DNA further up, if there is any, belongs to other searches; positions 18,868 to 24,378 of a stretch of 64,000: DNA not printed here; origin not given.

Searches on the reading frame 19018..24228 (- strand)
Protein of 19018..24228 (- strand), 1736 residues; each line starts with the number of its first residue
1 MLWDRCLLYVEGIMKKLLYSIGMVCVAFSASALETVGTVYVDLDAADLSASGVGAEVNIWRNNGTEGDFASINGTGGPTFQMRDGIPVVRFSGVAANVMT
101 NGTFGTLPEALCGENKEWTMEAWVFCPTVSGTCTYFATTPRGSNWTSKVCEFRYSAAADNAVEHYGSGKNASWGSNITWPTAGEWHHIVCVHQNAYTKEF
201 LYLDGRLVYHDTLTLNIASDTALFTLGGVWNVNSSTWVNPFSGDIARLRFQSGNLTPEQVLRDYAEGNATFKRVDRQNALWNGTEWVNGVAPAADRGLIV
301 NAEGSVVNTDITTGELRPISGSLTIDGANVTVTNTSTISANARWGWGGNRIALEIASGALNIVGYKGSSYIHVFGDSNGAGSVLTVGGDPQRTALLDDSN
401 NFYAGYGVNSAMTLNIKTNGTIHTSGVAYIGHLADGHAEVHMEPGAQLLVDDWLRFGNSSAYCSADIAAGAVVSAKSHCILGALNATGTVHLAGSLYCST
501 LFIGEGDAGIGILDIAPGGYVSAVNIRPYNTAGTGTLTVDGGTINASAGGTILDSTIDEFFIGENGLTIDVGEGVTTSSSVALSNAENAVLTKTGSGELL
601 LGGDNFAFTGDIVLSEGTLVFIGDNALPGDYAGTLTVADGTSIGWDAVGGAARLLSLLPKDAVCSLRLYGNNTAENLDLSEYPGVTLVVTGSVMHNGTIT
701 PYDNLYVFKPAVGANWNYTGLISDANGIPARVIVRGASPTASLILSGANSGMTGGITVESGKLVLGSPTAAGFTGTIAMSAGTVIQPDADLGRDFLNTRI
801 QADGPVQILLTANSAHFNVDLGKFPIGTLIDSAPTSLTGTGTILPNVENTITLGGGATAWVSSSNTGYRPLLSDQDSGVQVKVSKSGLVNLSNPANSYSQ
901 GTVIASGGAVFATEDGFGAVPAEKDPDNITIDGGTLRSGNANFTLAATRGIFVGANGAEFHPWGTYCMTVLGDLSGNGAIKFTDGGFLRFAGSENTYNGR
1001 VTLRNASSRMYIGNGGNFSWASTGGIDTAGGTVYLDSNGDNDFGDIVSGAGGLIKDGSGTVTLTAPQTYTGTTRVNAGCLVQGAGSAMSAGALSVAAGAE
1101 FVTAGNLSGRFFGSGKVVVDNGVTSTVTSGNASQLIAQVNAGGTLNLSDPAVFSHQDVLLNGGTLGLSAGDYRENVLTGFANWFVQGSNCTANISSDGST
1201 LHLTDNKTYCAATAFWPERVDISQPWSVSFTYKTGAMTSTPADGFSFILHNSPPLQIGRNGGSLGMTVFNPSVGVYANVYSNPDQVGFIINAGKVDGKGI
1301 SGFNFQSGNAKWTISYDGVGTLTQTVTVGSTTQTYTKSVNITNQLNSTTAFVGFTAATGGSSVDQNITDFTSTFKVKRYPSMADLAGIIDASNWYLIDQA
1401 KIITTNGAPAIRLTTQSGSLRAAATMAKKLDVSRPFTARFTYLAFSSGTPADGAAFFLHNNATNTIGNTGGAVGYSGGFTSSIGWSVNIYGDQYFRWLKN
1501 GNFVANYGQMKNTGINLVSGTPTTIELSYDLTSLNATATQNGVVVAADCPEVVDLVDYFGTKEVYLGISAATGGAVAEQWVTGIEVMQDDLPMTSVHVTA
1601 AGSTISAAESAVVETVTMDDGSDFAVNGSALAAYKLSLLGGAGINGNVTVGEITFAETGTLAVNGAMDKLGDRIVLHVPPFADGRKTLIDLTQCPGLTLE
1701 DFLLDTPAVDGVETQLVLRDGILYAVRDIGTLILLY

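Call 63: search_protein_families(library=pfam, proteins=[window:19018-24228:-], max_evalue=0.001)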
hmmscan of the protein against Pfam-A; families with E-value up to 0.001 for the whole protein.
window:19018-24228:- (1736 aa): 3 families
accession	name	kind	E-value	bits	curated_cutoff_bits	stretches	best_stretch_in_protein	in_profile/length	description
PF18483.9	Lectin_L-type_dom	-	2.1e-29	103.4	78.3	2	1189-1367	13-211/215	Legume lectin beta-barrel domain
PF12951.13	PATR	-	3.2e-10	40.3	27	2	1053-1079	1-27/30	Passenger-associated-transport-repeat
PF00139.26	Lectin_legB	-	8.6e-10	39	26.3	1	1192-1367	23-229/250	Legume lectin domain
